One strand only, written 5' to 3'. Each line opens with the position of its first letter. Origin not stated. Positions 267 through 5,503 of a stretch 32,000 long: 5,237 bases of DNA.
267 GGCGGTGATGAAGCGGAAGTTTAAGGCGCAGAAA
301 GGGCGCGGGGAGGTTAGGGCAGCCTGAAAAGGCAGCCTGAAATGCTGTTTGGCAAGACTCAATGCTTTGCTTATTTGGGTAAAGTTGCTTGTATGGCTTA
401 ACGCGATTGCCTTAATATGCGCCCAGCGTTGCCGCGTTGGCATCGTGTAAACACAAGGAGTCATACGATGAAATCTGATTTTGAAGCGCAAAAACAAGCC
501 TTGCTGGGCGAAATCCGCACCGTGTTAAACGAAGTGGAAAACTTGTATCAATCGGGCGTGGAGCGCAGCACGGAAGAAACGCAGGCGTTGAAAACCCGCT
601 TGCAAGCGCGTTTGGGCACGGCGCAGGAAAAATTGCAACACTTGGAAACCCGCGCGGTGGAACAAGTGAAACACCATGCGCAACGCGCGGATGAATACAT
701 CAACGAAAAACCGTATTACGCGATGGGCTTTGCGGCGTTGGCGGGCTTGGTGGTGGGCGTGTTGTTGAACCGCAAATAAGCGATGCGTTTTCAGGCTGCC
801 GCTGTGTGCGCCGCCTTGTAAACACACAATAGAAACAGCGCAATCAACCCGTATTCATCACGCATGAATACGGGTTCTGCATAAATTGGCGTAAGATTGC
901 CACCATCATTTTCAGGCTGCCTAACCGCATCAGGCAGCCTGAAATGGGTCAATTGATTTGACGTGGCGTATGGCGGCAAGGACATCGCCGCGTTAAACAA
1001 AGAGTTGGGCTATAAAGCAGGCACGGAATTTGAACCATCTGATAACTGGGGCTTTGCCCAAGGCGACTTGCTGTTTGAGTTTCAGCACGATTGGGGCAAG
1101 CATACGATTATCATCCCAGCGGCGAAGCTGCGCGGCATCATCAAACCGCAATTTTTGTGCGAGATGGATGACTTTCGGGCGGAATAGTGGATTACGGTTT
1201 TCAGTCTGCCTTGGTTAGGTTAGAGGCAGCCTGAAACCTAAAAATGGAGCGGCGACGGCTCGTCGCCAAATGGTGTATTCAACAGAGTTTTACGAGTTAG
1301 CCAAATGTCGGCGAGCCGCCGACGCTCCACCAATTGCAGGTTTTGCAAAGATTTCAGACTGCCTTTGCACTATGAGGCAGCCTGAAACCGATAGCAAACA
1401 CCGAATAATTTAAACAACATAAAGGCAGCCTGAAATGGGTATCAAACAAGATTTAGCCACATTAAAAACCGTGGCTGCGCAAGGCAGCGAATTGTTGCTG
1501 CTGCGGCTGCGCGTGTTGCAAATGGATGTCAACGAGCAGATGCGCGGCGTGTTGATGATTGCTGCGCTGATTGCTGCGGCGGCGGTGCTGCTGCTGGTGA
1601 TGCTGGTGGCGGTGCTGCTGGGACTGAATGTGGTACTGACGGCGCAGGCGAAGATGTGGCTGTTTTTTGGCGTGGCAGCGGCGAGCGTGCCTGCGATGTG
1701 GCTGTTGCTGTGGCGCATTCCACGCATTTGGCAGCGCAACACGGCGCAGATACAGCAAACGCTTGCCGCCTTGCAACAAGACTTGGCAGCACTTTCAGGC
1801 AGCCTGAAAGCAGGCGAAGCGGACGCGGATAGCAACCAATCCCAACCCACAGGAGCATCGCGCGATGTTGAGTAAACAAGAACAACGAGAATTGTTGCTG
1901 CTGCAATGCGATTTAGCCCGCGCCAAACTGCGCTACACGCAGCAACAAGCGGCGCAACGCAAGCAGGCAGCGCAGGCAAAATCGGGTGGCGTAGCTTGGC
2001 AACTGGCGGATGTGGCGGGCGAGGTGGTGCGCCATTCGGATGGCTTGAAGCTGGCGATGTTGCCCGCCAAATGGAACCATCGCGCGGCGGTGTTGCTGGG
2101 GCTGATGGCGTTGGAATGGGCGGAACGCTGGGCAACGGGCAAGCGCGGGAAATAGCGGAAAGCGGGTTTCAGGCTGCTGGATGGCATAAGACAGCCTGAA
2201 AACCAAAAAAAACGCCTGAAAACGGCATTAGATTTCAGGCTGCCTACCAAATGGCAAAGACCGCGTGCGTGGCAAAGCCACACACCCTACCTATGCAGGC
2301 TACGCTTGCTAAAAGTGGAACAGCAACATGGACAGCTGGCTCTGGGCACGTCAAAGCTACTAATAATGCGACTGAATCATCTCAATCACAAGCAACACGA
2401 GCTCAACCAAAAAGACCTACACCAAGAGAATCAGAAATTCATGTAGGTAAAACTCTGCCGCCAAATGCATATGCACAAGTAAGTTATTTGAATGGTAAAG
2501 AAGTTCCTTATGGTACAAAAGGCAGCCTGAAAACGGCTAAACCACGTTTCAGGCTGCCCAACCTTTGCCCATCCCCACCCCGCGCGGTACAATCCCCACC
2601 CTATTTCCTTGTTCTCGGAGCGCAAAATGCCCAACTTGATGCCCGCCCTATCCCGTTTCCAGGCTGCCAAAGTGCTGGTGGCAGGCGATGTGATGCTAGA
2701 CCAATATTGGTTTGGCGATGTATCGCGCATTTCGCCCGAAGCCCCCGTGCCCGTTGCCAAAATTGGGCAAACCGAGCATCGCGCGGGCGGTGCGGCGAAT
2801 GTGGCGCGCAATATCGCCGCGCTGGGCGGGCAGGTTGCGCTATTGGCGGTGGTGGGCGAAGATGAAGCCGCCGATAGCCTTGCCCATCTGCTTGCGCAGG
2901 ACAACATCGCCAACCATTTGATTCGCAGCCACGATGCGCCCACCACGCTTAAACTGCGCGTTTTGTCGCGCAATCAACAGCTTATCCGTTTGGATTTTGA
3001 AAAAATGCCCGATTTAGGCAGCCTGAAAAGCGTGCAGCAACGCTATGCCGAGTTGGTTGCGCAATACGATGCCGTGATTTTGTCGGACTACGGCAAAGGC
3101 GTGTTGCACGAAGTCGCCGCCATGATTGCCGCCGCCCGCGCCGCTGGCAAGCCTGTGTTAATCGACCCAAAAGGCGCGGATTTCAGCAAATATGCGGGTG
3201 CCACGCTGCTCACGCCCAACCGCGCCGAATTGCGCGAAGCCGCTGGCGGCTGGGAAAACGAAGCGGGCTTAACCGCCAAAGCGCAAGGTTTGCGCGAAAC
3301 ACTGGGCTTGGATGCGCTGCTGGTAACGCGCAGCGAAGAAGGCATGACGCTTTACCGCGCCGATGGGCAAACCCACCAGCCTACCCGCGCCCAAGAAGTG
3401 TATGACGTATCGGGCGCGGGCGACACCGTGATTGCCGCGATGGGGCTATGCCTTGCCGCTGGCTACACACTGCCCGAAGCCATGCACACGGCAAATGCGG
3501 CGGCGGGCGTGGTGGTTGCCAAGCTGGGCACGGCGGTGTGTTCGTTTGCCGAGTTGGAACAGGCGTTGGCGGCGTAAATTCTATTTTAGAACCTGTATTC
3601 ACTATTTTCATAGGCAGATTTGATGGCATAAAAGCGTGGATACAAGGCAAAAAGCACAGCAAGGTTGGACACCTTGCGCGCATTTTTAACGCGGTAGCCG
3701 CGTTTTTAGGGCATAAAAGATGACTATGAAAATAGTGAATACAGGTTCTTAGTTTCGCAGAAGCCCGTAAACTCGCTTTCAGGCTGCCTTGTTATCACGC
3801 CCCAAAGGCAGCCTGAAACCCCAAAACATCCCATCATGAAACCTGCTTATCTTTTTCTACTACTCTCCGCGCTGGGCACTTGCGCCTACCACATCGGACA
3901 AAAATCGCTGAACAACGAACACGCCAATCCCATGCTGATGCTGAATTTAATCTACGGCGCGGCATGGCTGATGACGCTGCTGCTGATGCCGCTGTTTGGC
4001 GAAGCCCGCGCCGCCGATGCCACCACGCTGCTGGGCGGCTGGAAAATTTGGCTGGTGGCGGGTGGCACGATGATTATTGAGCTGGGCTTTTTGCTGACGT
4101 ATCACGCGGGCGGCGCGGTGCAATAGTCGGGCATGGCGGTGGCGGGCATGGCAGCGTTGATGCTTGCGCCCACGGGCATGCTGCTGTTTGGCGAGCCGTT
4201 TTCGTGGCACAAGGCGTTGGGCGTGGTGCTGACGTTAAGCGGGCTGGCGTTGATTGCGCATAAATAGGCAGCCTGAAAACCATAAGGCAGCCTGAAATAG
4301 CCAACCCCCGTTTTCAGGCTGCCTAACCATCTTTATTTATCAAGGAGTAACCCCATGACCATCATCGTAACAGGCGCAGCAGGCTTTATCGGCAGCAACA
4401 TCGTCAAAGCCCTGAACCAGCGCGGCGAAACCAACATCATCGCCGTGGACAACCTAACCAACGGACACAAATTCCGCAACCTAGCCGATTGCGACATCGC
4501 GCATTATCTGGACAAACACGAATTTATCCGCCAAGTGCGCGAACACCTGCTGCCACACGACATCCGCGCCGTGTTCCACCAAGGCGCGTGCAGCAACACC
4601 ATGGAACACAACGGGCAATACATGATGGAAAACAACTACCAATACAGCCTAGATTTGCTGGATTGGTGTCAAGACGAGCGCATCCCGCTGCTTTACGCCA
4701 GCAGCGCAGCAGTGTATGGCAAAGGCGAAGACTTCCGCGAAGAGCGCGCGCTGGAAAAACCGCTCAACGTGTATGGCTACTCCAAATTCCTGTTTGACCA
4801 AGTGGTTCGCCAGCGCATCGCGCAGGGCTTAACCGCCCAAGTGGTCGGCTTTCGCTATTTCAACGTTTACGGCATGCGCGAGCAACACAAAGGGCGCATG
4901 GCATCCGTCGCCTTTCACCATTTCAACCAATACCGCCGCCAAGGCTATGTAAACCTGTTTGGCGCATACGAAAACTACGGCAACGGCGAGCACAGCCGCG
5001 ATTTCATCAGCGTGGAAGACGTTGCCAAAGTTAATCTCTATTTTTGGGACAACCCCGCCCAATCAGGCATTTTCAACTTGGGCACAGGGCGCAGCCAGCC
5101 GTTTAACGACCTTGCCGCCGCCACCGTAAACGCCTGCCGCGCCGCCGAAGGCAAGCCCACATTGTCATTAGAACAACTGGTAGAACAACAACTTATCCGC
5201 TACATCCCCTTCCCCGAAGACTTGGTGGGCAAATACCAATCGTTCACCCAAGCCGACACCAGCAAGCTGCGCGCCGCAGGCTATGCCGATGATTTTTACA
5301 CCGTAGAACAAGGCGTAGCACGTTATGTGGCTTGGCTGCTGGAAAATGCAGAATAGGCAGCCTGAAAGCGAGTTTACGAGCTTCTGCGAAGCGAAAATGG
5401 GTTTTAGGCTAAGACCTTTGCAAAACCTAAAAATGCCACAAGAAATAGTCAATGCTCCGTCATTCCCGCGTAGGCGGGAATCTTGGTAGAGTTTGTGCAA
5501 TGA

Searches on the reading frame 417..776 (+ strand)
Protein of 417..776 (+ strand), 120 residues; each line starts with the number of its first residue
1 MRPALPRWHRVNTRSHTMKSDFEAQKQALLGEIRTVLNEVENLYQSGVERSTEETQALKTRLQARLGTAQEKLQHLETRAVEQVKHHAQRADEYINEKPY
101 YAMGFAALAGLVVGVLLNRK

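Call 5: search_protein_families(library=pfam, proteins=[window:417-776:+], max_evalue=0.01)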
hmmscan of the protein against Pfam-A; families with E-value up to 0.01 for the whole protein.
window:417-776:+ (120 aa): 4 families
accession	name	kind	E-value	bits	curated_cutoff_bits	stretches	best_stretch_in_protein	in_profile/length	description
PF19029.5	DUF883_C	-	1.4e-07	31.4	27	1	91-120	1-30/30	DUF883 C-terminal glycine zipper region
PF05957.18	DUF883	-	4.6e-07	30.1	25.4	1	28-77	2-51/53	DUF883 N-terminal domain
PF25764.1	KIF21A_4th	-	0.00027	21.1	33.1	1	13-90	50-130/183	KIF21A-like domain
PF09177.16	STX6_10_61_N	-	0.0034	18.3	29.4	1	32-90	9-73/99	Syntaxin 6/10/61, N-terminal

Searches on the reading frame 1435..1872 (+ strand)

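Call 5: search_protein_families(library=pfam, proteins=[window:1435-1872:+], max_evalue=0.01)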
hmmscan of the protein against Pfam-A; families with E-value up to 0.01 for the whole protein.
window:1435-1872:+ (146 aa): 2 families
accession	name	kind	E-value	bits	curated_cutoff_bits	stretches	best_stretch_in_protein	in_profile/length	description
PF07332.16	Phage_holin_3_6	-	8.1e-07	29.5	28.4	1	9-120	3-115/116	Putative Actinobacterial Holin-X, holin superfamily III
PF01040.23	UbiA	-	0.0037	17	34.2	1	36-110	171-244/250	UbiA prenyltransferase family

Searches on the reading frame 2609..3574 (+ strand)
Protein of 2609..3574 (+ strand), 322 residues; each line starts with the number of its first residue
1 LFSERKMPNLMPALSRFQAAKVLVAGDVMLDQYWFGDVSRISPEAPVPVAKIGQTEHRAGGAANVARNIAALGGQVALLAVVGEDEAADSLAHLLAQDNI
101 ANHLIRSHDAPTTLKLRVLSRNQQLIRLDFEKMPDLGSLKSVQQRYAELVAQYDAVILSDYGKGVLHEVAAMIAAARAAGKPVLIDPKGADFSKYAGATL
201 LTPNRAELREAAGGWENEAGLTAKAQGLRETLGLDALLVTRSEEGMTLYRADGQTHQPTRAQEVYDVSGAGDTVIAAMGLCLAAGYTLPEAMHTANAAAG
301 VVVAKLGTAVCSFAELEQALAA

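Call 5: search_protein_families(library=pfam, proteins=[window:2609-3574:+], max_evalue=0.01)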
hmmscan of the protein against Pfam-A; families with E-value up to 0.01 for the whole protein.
window:2609-3574:+ (322 aa): 2 families
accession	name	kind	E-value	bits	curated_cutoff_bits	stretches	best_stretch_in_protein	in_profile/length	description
PF00294.29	PfkB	-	1.4e-44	153.1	25.8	1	21-311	3-298/302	pfkB family carbohydrate kinase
PF08543.17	Phos_pyr_kin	-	8.8e-06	25.7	27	1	197-297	119-226/246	Phosphomethylpyrimidine kinase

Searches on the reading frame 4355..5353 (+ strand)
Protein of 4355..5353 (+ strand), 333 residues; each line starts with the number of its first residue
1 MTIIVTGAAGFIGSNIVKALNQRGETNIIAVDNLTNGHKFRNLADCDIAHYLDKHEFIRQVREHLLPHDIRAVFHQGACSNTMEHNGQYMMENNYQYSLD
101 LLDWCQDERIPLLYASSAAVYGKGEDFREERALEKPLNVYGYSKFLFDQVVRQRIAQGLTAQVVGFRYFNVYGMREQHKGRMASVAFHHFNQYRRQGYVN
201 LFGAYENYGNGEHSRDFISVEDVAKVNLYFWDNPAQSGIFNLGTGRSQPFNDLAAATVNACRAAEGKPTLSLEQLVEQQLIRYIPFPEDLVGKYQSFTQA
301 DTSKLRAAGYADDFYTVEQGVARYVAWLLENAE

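Call 5: search_protein_families(library=pfam, proteins=[window:4355-5353:+], max_evalue=0.01)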
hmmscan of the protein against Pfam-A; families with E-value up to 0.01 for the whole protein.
window:4355-5353:+ (333 aa): 7 families
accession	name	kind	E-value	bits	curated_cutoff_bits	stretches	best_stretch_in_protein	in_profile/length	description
PF01370.27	Epimerase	-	1.2e-44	153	20.9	1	3-243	1-240/240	NAD dependent epimerase/dehydratase family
PF16363.11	GDP_Man_Dehyd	-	1.9e-18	67.4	27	1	4-262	1-267/332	GDP-mannose 4,6 dehydratase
PF04321.23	RmlD_sub_bind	-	1.5e-11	44.4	27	1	1-175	1-155/287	RmlD substrate binding domain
PF01073.25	3Beta_HSD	-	6.5e-10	38.9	22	1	4-180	1-190/280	3-beta hydroxysteroid dehydrogenase/isomerase family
PF07993.18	NAD_binding_4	-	1.9e-07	31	20.1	1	67-184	86-218/258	Male sterility protein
PF02719.21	Polysacc_synt_2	-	2.4e-05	24.1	20.2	1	3-175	1-175/293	Polysaccharide biosynthesis protein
PF08659.16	KR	-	0.0014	19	22.6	0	2-34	2-34/180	KR domain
